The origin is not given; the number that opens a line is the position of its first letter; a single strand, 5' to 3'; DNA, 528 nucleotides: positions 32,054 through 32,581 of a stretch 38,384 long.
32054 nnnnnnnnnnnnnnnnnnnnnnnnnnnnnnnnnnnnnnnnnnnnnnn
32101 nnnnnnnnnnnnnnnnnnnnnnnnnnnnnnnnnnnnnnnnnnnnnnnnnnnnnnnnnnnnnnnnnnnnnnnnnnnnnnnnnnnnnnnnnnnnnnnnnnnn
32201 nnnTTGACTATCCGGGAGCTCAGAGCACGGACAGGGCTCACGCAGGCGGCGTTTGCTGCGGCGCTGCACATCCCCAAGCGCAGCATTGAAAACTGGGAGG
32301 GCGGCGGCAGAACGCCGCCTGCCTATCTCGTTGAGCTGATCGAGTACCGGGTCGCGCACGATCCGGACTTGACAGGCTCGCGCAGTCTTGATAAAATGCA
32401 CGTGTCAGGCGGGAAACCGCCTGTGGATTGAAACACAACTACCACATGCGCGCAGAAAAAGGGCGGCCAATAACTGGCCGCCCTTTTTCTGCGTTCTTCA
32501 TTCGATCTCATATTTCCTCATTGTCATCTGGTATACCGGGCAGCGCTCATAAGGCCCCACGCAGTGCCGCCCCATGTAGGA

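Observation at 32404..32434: Solitary type I-C-like CRISPR repeat at the 3' end of the putative acr-aca transcript (RNA anti-CRISPR candidate)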

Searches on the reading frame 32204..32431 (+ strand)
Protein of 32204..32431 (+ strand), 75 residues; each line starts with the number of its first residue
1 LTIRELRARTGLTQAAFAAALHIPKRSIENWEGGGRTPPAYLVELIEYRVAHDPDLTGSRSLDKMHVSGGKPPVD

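Call 13: search_protein_families(library=pfam, proteins=[window:32204-32431:+], max_evalue=0.01)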
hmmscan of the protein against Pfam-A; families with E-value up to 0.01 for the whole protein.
window:32204-32431:+ (75 aa): 3 families
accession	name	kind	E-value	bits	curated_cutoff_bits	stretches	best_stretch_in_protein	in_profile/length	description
PF13560.12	HTH_31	-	4.5e-08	33.7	27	1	2-41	5-45/64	Helix-turn-helix domain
PF01381.28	HTH_3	-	4e-06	27.2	23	1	3-44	1-42/55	Helix-turn-helix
PF12844.13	HTH_19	-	0.00028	21.2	30.2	1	3-40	4-41/64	Helix-turn-helix domain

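Call 14: search_protein_families(library=phrogs, proteins=[window:32204-32431:+], max_evalue=0.001)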
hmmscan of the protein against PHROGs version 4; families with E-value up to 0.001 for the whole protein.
window:32204-32431:+ (75 aa): 8 families
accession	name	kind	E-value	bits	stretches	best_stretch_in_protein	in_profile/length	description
phrog_2104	-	unknown function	9.2e-10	39.7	1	2-48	43-89/103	-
phrog_8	-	transcription regulation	9.5e-07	29.6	1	3-44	81-122/346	transcriptional regulator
phrog_25567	-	unknown function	1.1e-05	26.3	1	3-53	56-105/115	-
phrog_4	-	transcription regulation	4.4e-05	23.6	1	3-45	141-180/400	transcriptional repressor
phrog_3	-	transcription regulation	6.4e-05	23.9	1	2-46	92-134/430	transcriptional repressor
phrog_8898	-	unknown function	9.4e-05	23.1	1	5-48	8-51/70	-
phrog_2328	-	transcription regulation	0.0005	20.9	1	4-45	21-62/128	transcriptional repressor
phrog_955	-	DNA, RNA and nucleotide metabolism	0.00058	20.6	1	2-43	28-69/142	HTH DNA binding protein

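Call 17: find_encoding_contigs(protein=window:32204-32431:+, flank=3000, max_places=10)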
Protein window:32204-32431:+ (75 aa): 3 contigs read that carry it; 2 places shown.
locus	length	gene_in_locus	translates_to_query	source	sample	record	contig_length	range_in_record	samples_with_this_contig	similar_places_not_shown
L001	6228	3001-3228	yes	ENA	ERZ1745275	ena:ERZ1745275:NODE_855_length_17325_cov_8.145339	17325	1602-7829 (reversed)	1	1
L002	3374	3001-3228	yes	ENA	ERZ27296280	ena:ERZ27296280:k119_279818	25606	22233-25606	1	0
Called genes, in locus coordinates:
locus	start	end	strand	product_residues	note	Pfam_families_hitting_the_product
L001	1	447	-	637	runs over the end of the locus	PF23899:SU10_portal, PF16510:P22_portal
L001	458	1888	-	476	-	PF03237:Terminase_6N, PF04466:Terminase_3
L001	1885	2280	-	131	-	PF03592:Terminase_2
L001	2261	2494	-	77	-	-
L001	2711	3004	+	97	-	-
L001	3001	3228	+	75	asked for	PF01381:HTH_3 (weak), PF13560:HTH_31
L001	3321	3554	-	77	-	-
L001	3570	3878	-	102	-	-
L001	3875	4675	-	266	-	-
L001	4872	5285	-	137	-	PF13443:HTH_26 (faint), PF13560:HTH_31 (faint), PF01381:HTH_3 (weak)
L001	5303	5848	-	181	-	PF08241:Methyltransf_11 (faint)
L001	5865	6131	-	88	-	-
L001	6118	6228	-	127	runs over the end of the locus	-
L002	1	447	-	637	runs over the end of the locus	PF23899:SU10_portal, PF16510:P22_portal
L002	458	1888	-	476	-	PF03237:Terminase_6N, PF04466:Terminase_3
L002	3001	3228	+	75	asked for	PF01381:HTH_3 (weak), PF13560:HTH_31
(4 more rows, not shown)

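Call 23: find_related_loci(query=window:32204-32431:+, collection=viral_contigs, flank=3000)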
Query window:32204-32431:+ (75 aa) in viral_contigs; peptide patterns used: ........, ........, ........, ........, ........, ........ (x = any residue, [..] = any of these).
41 stretches matched a pattern; 2 encode a relative of the query (tblastn E <= 1e-3); 2 distinct loci.
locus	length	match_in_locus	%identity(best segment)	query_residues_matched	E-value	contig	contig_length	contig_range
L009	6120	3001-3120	48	3-41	7e-8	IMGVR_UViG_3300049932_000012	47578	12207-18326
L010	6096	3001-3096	50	3-34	1e-6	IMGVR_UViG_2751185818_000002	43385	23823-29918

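Call 39: find_homologous_proteins(query=window:32204-32431:+)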
Query window:32204-32431:+ (75 aa): 21 proteins with E <= 0.001 among 24 candidates.
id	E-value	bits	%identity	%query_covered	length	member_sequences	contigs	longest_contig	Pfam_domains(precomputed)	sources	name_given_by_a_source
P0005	2.0e-38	147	93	100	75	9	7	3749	PF01381.29,PF13560.13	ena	-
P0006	2.9e-38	147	92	100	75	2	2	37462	PF01381.29,PF13560.13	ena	-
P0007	4.0e-38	146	92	100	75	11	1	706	PF01381.29,PF13560.13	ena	-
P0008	1.5e-36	141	88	100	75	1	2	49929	PF01381.29,PF13560.13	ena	-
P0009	3.0e-36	140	88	100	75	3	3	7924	PF01381.29,PF13560.13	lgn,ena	-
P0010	5.8e-36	139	88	100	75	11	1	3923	PF01381.29,PF13560.13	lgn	-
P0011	2.0e-35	138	89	99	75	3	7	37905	PF01381.29,PF13560.13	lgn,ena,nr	nr:MAG TPA_asm: putative transcriptional regulator [Caudoviricetes sp.]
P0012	3.1e-35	137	89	100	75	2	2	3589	PF01381.29,PF13560.13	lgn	-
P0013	6.0e-35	136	85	100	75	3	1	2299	PF01381.29,PF13560.13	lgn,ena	-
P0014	8.5e-35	136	85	100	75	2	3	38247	PF13560.13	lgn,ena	-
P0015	6.6e-34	133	86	99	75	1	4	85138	PF01381.29,PF13560.13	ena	-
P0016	1.2e-33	132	85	99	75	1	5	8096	PF01381.29,PF13560.13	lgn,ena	-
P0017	8.1e-29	117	95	79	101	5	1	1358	PF01381.29,PF13560.13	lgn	-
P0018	8.3e-27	110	90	79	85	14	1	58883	PF01381.29,PF13560.13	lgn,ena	-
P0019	9.0e-17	79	71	77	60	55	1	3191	PF01381.29,PF13560.13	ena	-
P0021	3.9e-15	73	61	100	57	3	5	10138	-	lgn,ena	-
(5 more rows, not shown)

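Call 41: find_encoding_contigs(protein=P0018, flank=2500, max_places=3)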
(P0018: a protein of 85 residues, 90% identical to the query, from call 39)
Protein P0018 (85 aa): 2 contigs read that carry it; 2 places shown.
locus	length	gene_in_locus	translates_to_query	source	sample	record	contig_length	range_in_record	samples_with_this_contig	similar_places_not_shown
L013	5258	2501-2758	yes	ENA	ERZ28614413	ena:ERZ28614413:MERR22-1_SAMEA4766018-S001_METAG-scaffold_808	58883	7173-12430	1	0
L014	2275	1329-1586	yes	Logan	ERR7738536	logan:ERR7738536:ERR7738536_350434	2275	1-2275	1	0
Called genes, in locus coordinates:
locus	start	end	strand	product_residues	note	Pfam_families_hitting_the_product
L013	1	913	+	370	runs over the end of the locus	PF01757:Acyl_transf_3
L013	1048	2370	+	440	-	PF00209:SNF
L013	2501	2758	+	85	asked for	PF13560:HTH_31 (weak), PF01381:HTH_3 (weak)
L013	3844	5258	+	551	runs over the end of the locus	PF12799:LRR_4 (weak)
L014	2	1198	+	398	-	?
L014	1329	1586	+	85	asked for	PF13560:HTH_31 (weak), PF01381:HTH_3 (weak)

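Call 42: find_encoding_contigs(protein=P0021, flank=2500, max_places=3)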
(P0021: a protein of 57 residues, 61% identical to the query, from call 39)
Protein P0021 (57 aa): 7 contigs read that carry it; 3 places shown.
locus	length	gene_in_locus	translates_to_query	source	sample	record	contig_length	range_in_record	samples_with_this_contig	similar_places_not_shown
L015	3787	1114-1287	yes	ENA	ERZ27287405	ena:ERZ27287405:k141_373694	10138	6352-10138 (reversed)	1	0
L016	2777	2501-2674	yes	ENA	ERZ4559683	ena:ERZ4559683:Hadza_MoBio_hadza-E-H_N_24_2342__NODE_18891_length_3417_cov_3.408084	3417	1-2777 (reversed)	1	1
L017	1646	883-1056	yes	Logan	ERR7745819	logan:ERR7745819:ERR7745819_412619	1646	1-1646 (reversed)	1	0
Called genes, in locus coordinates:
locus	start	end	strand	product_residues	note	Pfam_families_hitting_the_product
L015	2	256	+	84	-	?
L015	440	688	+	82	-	PF00196:GerE (faint)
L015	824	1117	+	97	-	-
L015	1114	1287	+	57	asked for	-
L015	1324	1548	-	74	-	-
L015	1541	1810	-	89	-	-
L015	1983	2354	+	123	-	-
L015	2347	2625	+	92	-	-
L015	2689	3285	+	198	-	-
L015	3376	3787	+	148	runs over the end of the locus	-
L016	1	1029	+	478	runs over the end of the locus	PF18013:Phage_lysozyme2, PF05257:CHAP, PF01471:PG_binding_1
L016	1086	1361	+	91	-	-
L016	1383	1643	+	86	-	PF16079:Phage_holin_5_2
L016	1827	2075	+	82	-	PF00196:GerE (faint)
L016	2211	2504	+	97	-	-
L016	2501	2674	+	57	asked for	-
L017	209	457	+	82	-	PF00196:GerE (faint)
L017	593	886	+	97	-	-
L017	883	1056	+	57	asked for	-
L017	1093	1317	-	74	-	-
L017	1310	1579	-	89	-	-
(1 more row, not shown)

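Call 43: find_encoding_contigs(protein=P0011, flank=2500, max_places=4)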
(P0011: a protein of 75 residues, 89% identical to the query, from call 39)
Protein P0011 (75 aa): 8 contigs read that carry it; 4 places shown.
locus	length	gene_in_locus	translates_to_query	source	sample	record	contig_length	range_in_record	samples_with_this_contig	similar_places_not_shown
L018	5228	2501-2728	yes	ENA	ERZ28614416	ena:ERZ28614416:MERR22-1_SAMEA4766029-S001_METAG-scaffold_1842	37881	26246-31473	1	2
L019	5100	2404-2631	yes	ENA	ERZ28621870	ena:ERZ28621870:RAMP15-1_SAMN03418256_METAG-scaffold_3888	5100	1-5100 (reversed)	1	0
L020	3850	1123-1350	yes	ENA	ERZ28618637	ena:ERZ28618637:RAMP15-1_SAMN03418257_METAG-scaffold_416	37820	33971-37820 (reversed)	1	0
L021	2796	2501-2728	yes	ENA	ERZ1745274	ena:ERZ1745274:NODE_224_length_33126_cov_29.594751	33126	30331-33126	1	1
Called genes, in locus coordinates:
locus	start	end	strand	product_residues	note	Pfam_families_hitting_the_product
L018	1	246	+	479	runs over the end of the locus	PF18013:Phage_lysozyme2, PF05257:CHAP, PF01471:PG_binding_1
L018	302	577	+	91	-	-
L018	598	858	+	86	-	PF16079:Phage_holin_5_2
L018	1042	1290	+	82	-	PF00196:GerE (faint)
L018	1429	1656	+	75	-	-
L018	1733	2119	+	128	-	-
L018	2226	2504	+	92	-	-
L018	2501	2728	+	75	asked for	PF01381:HTH_3 (weak), PF13560:HTH_31 (weak)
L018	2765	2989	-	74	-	-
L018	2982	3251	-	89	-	-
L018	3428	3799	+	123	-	-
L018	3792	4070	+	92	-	-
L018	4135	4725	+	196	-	-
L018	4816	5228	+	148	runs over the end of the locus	-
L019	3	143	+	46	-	?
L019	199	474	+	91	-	-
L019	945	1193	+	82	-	PF00196:GerE (faint)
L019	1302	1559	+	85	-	-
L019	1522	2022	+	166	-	-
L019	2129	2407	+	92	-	-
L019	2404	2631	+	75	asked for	PF01381:HTH_3 (weak), PF13560:HTH_31 (weak)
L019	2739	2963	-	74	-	-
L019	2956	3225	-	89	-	-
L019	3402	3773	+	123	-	-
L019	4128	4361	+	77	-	-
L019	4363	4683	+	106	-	-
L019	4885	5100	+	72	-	?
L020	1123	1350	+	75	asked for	PF01381:HTH_3 (weak), PF13560:HTH_31 (weak)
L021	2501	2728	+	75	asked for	PF01381:HTH_3 (weak), PF13560:HTH_31 (weak)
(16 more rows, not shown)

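Call 44: find_encoding_contigs(protein=P0014, flank=2500, max_places=3)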
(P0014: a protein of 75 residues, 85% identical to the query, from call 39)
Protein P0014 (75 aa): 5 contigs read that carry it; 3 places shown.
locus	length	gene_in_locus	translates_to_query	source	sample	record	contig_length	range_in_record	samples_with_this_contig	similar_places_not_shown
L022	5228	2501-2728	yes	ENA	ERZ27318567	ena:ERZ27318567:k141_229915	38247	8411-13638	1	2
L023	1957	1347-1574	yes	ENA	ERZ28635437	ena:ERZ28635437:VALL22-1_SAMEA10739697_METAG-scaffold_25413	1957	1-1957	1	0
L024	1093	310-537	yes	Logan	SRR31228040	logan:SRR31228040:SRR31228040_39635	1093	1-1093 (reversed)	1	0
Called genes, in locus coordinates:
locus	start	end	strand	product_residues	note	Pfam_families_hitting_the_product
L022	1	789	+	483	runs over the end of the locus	-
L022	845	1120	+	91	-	-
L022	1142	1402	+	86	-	PF16079:Phage_holin_5_2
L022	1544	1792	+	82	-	PF00196:GerE (weak), PF08281:Sigma70_r4_2 (weak)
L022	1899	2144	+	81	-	-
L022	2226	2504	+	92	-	-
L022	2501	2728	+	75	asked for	PF13560:HTH_31 (weak)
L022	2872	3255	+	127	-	-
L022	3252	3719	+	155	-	-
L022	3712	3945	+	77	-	-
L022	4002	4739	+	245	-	-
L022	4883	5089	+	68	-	-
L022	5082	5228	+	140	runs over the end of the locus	-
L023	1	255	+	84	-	?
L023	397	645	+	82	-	PF00196:GerE (weak), PF08281:Sigma70_r4_2 (weak)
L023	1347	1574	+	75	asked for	PF13560:HTH_31 (weak)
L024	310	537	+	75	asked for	PF13560:HTH_31 (weak)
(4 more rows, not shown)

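Call 53: search_protein_families(library=pfam, proteins=[L013:1048-2370:+, L013:3844-5258:+], max_evalue=0.001)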
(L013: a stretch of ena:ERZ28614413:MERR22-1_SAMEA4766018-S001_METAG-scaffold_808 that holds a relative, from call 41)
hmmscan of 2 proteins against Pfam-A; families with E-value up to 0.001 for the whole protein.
L013:1048-2370:+ (440 aa): 1 family
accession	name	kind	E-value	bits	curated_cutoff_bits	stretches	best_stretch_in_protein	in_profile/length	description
PF00209.24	SNF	-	1.2e-39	136.9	27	2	160-431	190-477/524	Sodium:neurotransmitter symporter family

L013:3844-5258:+ (471 aa): 1 family
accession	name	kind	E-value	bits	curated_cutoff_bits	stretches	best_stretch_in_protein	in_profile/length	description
PF12799.13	LRR_4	-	6.4e-18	64.8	27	2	385-425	3-44/44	Leucine Rich repeats (2 copies)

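Call 54: find_encoding_contigs(protein=P0016, flank=2500, max_places=4)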
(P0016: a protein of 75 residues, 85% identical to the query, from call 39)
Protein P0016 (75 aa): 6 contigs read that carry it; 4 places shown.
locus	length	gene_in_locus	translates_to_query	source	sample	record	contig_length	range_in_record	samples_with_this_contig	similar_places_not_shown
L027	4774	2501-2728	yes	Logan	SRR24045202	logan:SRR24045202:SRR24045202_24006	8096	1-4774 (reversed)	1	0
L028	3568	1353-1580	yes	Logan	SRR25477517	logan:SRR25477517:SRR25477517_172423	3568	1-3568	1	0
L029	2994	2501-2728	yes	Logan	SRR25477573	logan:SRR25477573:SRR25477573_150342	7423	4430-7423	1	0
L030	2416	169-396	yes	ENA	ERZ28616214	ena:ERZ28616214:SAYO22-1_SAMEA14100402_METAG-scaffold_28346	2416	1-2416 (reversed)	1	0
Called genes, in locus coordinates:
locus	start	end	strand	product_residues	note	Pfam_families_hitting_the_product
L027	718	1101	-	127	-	-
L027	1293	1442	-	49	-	-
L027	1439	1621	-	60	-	-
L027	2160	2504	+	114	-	-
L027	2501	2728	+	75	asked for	PF01381:HTH_3 (weak), PF13560:HTH_31 (weak)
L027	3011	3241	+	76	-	-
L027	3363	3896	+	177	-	-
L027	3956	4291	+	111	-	-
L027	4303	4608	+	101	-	PF02915:Rubrerythrin (weak)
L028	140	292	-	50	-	-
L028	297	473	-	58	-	-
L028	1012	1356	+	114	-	-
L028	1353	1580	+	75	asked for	PF01381:HTH_3 (weak), PF13560:HTH_31 (weak)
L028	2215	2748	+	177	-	-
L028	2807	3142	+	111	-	-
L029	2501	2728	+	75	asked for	PF01381:HTH_3 (weak), PF13560:HTH_31 (weak)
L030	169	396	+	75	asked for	PF01381:HTH_3 (weak), PF13560:HTH_31 (weak)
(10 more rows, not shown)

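Call 55: find_encoding_contigs(protein=P0007, flank=2500, max_places=3)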
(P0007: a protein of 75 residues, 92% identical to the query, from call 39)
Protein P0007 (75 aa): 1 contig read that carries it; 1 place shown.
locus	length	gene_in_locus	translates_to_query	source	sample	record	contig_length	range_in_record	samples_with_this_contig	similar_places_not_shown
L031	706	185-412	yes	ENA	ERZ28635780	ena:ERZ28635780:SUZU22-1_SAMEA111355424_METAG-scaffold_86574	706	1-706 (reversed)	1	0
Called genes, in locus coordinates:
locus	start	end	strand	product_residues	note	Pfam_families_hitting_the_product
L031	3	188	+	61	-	?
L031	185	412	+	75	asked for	PF01381:HTH_3 (weak), PF13560:HTH_31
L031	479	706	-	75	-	?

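Call 56: find_encoding_contigs(protein=P0009, flank=2500, max_places=3)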
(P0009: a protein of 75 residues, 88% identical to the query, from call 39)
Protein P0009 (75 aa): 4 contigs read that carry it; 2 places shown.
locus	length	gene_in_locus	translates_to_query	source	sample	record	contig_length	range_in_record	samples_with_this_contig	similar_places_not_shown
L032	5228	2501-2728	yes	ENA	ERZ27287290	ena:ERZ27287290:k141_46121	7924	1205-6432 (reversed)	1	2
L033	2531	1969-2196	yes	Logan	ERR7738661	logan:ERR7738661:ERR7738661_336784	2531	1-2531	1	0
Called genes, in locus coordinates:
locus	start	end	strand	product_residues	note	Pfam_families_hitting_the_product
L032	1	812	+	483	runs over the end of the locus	-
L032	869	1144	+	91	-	-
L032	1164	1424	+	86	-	PF16079:Phage_holin_5_2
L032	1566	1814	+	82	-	PF00196:GerE (weak), PF08281:Sigma70_r4_2 (weak)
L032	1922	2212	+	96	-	-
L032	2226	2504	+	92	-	-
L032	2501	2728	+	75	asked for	PF01381:HTH_3 (weak), PF13560:HTH_31 (weak)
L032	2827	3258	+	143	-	-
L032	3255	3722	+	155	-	-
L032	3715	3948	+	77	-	-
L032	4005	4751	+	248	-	-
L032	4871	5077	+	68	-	-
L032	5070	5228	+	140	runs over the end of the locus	-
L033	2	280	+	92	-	?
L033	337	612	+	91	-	-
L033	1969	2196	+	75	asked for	PF01381:HTH_3 (weak), PF13560:HTH_31 (weak)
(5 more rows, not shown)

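Call 64: search_protein_families(library=phrogs, proteins=[L018:2226-2504:+, L018:1733-2119:+, L018:1429-1656:+, L022:1899-2144:+, L032:1922-2212:+, L027:2160-2504:+, L019:1522-2022:+, L019:1302-1559:+, L018:1042-1290:+], max_evalue=0.01)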
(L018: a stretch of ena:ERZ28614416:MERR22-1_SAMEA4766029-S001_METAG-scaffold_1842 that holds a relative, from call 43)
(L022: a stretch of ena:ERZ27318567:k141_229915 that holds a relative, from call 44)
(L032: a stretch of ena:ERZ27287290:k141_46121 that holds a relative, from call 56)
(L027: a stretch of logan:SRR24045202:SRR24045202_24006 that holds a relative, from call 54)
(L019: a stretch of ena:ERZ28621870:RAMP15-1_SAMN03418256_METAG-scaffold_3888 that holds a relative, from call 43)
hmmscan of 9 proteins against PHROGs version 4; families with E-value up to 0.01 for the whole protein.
L018:2226-2504:+ (92 aa): 0 families

L018:1733-2119:+ (128 aa): 0 families

L018:1429-1656:+ (75 aa): 0 families

L022:1899-2144:+ (81 aa): 0 families

L032:1922-2212:+ (96 aa): 0 families

L027:2160-2504:+ (114 aa): 0 families

L019:1522-2022:+ (166 aa): 0 families

L019:1302-1559:+ (85 aa): 0 families

L018:1042-1290:+ (82 aa): 6 families
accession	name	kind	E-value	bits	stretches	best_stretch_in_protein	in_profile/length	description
phrog_1740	-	transcription regulation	0.0015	18.1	1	36-79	169-213/567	RNA polymerase sigma factor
phrog_664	-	DNA, RNA and nucleotide metabolism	0.0017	19.3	1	39-73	88-123/210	DNA binding protein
phrog_3512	-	transcription regulation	0.0041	18.3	1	33-81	63-112/130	sigma factor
phrog_3855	-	DNA, RNA and nucleotide metabolism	0.0055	18.1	1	38-76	67-105/115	HTH DNA binding protein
phrog_1190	-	transcription regulation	0.0063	17.3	1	34-80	110-157/167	RNA polymerase sigma factor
phrog_5767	-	transcription regulation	0.0089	16.4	1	35-80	289-334/393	sigma factor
